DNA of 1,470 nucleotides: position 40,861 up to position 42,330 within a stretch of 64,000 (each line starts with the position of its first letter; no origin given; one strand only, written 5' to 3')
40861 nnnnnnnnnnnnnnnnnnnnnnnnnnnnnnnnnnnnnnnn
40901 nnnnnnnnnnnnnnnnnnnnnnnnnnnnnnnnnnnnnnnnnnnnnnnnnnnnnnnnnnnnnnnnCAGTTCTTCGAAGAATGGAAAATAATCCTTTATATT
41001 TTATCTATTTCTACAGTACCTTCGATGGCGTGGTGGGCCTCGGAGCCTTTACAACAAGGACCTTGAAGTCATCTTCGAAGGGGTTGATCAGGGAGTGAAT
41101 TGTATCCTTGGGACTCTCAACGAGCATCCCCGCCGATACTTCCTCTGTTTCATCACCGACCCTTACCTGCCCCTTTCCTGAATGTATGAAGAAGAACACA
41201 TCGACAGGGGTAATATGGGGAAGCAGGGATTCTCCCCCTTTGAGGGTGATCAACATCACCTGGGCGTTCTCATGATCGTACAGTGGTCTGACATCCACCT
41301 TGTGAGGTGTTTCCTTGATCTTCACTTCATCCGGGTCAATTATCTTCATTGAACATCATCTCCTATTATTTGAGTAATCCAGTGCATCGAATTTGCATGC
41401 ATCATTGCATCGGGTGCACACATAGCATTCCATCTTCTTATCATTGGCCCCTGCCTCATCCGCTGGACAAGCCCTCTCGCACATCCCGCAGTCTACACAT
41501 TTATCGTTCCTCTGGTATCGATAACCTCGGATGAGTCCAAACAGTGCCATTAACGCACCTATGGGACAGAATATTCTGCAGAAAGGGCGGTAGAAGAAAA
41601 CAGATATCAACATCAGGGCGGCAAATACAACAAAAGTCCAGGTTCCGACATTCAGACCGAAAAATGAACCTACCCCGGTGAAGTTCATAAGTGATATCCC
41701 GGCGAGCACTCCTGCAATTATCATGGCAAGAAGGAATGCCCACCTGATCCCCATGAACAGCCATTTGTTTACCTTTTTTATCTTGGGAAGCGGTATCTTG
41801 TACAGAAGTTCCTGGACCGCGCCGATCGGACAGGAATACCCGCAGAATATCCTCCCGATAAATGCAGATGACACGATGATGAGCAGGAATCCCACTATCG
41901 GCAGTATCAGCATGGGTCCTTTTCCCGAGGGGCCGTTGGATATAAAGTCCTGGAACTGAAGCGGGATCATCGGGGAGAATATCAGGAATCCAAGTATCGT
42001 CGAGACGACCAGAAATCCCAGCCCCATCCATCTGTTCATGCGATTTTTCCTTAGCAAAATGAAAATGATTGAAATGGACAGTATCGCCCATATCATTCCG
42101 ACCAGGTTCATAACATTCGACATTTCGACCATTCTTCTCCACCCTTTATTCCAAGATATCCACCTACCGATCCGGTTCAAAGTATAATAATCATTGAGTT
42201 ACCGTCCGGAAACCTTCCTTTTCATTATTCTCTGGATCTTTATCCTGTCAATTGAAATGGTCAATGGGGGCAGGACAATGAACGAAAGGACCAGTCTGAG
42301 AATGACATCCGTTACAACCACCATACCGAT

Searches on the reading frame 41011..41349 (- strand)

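Call 7: search_protein_families(library=pfam, proteins=[window:41011-41349:-], max_evalue=0.001)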
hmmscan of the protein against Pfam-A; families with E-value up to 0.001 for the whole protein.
window:41011-41349:- (112 aa): 3 families
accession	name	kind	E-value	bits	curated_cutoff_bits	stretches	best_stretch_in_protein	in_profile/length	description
PF07883.17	Cupin_2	-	9.3e-13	48.1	27.2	1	33-100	2-69/70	Cupin domain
PF12973.13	Cupin_7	-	4.5e-05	23.7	27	1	3-88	5-88/105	ChrR Cupin-like domain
PF02311.25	AraC_binding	-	0.00037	20.7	21.1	1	51-101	25-75/135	AraC-like ligand binding domain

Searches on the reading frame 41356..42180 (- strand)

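Call 7: search_protein_families(library=pfam, proteins=[window:41356-42180:-], max_evalue=0.001)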
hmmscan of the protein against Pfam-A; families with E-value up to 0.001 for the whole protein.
window:41356-42180:- (274 aa): 8 families
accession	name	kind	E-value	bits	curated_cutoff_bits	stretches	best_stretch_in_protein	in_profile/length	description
PF12801.12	Fer4_5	-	5.9e-17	61.8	22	2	93-135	4-46/48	4Fe-4S binding domain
PF12838.12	Fer4_7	-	9.1e-06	26.5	27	1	200-241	7-51/52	4Fe-4S dicluster domain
PF00037.32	Fer4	-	5.8e-05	23.2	21.1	1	225-241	5-21/24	4Fe-4S binding domain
PF14697.11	Fer4_21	-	6.9e-05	23.3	35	0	201-241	14-54/59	4Fe-4S dicluster domain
PF13187.11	Fer4_9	-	0.0001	22.7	27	0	220-241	29-50/52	4Fe-4S dicluster domain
PF12837.12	Fer4_6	-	0.00033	20.9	25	1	226-240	7-21/24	4Fe-4S binding domain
PF13746.11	Fer4_18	-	0.00045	20.8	27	1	223-263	56-96/114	4Fe-4S dicluster domain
PF12797.12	Fer4_2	-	0.00067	19.9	24.5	1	226-240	8-22/22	4Fe-4S binding domain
